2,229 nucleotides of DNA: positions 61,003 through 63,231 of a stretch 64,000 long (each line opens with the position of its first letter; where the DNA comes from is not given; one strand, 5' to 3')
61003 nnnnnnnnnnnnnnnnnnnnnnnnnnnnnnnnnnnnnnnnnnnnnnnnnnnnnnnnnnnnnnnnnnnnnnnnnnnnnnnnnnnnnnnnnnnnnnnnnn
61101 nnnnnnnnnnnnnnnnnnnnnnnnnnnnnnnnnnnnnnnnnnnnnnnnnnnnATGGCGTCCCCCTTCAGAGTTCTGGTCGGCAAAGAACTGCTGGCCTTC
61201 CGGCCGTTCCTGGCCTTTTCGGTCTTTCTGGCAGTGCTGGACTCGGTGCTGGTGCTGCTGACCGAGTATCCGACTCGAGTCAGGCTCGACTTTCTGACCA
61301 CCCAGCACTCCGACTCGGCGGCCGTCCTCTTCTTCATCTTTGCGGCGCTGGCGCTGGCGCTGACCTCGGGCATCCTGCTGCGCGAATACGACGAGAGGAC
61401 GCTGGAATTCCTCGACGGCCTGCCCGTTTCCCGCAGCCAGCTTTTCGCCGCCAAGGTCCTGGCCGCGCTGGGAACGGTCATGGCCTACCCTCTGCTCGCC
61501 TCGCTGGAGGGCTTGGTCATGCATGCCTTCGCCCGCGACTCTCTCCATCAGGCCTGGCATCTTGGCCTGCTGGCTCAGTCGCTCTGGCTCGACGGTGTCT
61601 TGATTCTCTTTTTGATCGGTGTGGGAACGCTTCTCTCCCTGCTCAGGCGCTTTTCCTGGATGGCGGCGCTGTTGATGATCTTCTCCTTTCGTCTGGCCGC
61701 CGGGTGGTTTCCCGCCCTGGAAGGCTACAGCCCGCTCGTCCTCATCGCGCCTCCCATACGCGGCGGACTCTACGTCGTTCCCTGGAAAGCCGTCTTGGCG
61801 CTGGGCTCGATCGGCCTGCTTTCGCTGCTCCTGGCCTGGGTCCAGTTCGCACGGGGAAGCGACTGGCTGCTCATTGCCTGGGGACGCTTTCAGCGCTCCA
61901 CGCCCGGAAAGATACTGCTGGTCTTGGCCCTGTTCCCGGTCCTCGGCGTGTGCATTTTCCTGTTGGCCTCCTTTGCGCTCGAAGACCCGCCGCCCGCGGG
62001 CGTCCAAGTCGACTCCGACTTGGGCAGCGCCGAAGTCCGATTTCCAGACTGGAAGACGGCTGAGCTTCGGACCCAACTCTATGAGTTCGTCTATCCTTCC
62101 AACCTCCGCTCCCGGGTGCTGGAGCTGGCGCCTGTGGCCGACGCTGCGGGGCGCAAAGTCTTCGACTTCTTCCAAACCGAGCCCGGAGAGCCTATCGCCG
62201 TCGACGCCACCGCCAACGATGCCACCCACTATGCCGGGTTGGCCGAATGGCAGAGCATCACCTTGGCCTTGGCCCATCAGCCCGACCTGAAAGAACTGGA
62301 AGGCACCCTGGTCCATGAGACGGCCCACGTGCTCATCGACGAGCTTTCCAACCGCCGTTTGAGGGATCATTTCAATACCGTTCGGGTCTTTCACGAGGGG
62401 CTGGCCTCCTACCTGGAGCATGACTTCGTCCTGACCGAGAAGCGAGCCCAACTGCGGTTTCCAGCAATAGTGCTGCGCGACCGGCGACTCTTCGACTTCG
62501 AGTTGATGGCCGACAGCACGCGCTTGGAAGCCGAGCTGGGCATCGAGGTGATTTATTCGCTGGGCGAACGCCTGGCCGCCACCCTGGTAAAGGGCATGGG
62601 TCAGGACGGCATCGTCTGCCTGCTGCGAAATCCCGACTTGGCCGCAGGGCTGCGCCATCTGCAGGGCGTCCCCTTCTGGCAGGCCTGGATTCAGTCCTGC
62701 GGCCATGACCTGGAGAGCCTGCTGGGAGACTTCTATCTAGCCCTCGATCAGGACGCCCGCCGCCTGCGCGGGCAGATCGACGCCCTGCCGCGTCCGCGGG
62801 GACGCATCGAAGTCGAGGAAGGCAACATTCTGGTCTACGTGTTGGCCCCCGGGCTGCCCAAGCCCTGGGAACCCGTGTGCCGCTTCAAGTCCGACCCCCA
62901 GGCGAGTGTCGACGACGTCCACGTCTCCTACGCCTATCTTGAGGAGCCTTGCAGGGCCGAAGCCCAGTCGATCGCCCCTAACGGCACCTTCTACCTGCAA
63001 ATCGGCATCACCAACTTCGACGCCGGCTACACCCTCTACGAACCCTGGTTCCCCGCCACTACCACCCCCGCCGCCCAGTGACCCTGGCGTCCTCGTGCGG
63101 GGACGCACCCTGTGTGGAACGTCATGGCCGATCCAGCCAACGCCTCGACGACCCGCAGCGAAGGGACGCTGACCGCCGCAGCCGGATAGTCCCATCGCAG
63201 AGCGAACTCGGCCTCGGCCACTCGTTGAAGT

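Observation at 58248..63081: Operon of an ABC ATPase followed by two translationally coupled ABC-2-permease/M1-like metallopeptidase fusion paralogs, one active-looking and one degenerate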

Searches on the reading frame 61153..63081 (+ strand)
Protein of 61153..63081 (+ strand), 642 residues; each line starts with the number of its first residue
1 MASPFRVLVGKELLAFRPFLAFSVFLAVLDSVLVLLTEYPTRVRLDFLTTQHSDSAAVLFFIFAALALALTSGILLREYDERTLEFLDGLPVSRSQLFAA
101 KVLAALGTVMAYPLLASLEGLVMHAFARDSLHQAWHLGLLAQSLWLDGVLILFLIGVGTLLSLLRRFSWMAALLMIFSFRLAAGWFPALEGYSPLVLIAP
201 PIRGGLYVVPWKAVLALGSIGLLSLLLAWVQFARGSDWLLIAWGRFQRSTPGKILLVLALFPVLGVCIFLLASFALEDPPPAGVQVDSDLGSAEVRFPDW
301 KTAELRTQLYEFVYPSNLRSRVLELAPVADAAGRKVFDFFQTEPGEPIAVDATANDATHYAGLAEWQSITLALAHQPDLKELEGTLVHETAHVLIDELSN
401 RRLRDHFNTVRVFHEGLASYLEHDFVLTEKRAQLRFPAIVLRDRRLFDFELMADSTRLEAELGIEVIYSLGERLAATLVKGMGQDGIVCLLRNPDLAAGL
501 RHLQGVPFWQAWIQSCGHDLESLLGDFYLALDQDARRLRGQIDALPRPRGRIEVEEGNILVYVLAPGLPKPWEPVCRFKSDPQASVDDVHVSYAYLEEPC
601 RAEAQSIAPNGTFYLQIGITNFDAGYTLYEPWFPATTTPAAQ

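Call 3: search_protein_families(library=pfam, proteins=[window:61153-63081:+], max_evalue=1)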
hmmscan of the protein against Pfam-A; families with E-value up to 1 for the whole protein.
window:61153-63081:+ (642 aa): 3 families
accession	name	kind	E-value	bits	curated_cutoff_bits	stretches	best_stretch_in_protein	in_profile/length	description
PF12679.13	ABC2_membrane_2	-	4.4e-09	36.4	27.2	1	46-177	50-190/283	ABC-2 family transporter protein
PF12730.13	ABC2_membrane_4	-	2.1e-07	31.5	27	1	20-177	15-174/179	ABC-2 family transporter protein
PF10263.15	SprT-like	-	0.2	12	25.6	1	355-402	27-80/108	SprT-like family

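Call 4: search_protein_families(library=ncbifam, proteins=[window:61153-63081:+], max_evalue=1)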
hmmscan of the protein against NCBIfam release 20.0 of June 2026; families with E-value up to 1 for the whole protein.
window:61153-63081:+ (642 aa): 0 families

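Call 7: find_homologous_proteins(query=window:61153-63081:+)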
Query window:61153-63081:+ (642 aa): 13 proteins with E <= 0.001 among 8000 candidates.
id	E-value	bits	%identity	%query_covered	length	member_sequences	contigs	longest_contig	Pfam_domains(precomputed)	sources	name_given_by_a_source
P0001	0.0e+0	1436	100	100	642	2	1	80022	PF12679.14,PF12730.14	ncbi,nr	ncbi:MAG TPA: ABC transporter permease subunit [Acidobacteriota bacterium]|nr:ABC transporter permea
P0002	7.9e-71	258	31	97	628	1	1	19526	PF12679.14,PF10263.16,PF12730.14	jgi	jgi:hypothetical protein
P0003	1.0e-70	257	31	98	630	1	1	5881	PF12679.14,PF12730.14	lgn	-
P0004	1.9e-68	250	32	99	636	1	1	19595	PF12679.14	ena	-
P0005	8.4e-66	241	32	98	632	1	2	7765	PF12679.14,PF12730.14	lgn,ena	-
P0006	1.9e-63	233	31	97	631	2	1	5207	PF12679.14,PF12730.14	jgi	jgi:hypothetical protein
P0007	4.7e-61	225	32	98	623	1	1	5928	PF12679.14,PF12730.14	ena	-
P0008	4.7e-61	225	31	88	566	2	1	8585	PF12679.14,PF10263.16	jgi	jgi:hypothetical protein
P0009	2.8e-52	196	31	92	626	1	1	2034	-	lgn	-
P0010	1.1e-46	178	28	99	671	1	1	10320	PF12679.14,PF12730.14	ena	-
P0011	4.5e-39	153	28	97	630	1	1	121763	PF12730.14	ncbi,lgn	-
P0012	7.3e-37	145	28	98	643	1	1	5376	-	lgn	-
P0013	2.3e-22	97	37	20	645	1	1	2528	PF12679.14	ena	-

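Call 13: find_encoding_contigs(protein=P0011, flank=8000, max_places=2)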
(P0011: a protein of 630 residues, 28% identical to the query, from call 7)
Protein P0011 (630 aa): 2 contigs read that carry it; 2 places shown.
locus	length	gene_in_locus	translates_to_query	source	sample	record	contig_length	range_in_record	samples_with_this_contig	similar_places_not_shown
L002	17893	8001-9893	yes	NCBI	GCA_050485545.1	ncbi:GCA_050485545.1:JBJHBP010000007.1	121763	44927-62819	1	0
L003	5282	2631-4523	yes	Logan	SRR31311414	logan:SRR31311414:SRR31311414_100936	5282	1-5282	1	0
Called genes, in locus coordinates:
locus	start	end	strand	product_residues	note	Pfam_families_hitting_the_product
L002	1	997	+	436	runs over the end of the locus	PF06050:HGD-D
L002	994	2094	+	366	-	PF03480:DctP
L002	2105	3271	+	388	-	PF02515:CoA_transf_3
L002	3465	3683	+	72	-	-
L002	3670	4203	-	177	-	-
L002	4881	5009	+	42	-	-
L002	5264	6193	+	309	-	PF00005:ABC_tran, PF13304:AAA_21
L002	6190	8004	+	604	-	-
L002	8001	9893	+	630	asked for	PF12730:ABC2_membrane_4 (weak)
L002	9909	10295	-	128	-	PF01850:PIN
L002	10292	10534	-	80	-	PF02604:PhdYeFM_antitox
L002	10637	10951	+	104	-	-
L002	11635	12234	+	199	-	PF14082:SduA_C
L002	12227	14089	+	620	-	PF04851:ResIII, PF00271:Helicase_C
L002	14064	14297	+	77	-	-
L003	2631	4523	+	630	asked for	PF12730:ABC2_membrane_4 (weak)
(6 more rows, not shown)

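Call 39: find_related_loci(query=A1, collection=genome_contigs, flank=6000)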
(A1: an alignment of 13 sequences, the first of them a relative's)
Query A1 (642 aa) in genome_contigs; peptide patterns used: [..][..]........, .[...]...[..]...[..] (x = any residue, [..] = any of these).
296 stretches matched a pattern; 90 encode a relative of the query (tblastn E <= 1e-3); the best 80 are kept; 80 distinct loci.
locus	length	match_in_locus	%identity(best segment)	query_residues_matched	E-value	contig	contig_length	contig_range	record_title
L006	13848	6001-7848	34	11-632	2e-92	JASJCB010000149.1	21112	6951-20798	MAG: Acidobacteriota bacterium isolate MO_135.B14 MO_135.c_547, whole genome shotgun sequence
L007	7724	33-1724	33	67-636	2e-84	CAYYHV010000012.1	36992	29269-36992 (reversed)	MAG TPA_asm: uncultured Pirellulaceae bacterium isolate SRP268394_co2_188 genome assembly, contig: NODE_1473_length_3699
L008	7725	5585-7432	30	6-632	8e-75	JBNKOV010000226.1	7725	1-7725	MAG: Holophagae bacterium isolate G1G2.bin.25.strict NODE_226_length_7725_cov_1.503923, whole genome shotgun sequence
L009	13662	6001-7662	30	1-556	9e-73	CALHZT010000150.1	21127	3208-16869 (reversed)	MAG: uncultured Pirellulaceae bacterium isolate R1_Bin_METABAT__228_1 genome assembly, contig: c_000001232755, whole gen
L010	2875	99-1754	32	66-632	8e-72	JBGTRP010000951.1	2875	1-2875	MAG: Acanthopleuribacteraceae bacterium isolate WDNA12_bin.10.orig NODE_30352_length_2875_cov_0.484352, whole genome sho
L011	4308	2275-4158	31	4-636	1e-68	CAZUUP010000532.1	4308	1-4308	MAG TPA_asm: uncultured Akkermansia sp. isolate SRP150892_co1_86 genome assembly, contig: NODE_23638_length_4308_cov_8.1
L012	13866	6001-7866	32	3-635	3e-68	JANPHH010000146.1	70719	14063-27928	MAG: Chthoniobacter sp. isolate VAR_69_metabat_164 VAR_69_k141_3137565, whole genome shotgun sequence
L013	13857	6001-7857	33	5-632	4e-68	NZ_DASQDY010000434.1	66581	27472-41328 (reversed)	MAG: Archangium sp. isolate SMAG_U11739 k141_526497, whole genome shotgun sequence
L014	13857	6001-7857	32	5-632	2e-67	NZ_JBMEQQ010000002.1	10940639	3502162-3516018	Archangium gephyra strain PVMSAZ contig_1, whole genome shotgun sequence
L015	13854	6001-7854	29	11-636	4e-67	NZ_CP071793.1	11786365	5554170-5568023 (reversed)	Sulfidibacter corallicola strain M133 chromosome, complete genome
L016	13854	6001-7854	32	5-632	1e-66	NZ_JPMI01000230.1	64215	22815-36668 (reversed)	Archangium violaceum Cb vi76 contig00245, whole genome shotgun sequence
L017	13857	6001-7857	33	5-632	7e-66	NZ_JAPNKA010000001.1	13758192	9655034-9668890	Archangium lansingense strain MIWBW ctg.000000F, whole genome shotgun sequence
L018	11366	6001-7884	30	2-624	1e-65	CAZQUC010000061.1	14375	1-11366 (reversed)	MAG TPA_asm: uncultured Enterobacteriaceae bacterium isolate SRP344714_co1_412 genome assembly, contig: NODE_7682_length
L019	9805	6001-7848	29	8-636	7e-65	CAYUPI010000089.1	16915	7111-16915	MAG TPA_asm: uncultured Verrucomicrobiota bacterium isolate binchicken_co185_233 genome assembly, contig: NODE_4790_leng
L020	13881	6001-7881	30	5-636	2e-62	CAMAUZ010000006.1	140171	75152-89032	MAG: Akkermansia muciniphila isolate AH-24oct19-276 genome assembly, contig: AH-24oct19-C94, whole genome shotgun sequen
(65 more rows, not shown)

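Call 57: search_solved_structures(query=A1, max_evalue=10)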
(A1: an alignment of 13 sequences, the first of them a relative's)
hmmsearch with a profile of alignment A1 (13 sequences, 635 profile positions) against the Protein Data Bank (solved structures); distinct sequences matched with E-value up to 10: 27.
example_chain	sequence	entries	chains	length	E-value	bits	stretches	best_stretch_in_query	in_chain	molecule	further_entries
9o5k_G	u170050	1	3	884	0.025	16.2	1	353-523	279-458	Puromycin-sensitive aminopeptidase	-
8sw0_A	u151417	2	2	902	0.025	16.1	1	353-523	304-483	Puromycin-sensitive aminopeptidase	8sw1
9ow3_A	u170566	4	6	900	0.035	15.6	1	369-416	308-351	Aminopeptidase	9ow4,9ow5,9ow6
9cam_B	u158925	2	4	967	0.035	15.6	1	369-416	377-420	Aminopeptidase N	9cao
27oa_B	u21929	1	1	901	0.035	15.6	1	369-416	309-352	Aminopeptidase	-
9xwa_A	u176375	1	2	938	0.039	15.5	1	369-416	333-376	Aminopeptidase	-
8jkt_A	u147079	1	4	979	0.14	13.6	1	369-416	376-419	Aminopeptidase N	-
6buy_A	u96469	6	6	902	0.36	12.3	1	369-416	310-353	Aminopeptidase N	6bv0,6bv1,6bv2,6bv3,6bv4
4nz8_A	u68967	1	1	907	0.36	12.3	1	369-416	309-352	Aminopeptidase N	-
4hom_A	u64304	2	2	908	0.36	12.3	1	369-416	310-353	Aminopeptidase N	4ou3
4fke_A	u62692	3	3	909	0.36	12.3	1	369-416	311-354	Aminopeptidase N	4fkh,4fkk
4fyq_A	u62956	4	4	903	0.36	12.3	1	369-416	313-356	Aminopeptidase N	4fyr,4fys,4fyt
6atk_A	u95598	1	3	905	0.36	12.3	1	369-416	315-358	Aminopeptidase N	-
6u7e_A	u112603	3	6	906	0.36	12.3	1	369-416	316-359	Aminopeptidase N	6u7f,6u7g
7vpp_A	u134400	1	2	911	0.37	12.3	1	369-416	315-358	Aminopeptidase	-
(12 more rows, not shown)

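Call 61: search_dna_similar(query=window:61153-63081:+, collection=plasmids, mode=protein, max_evalue=0.00001, max_rows=15)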
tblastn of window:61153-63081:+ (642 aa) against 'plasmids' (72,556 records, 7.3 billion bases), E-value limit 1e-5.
No match.

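Call 68: search_protein_families(library=padloc, proteins=[window:61153-63081:+], max_evalue=0.01)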
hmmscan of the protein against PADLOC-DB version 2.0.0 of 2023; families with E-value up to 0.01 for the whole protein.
window:61153-63081:+ (642 aa): 0 families
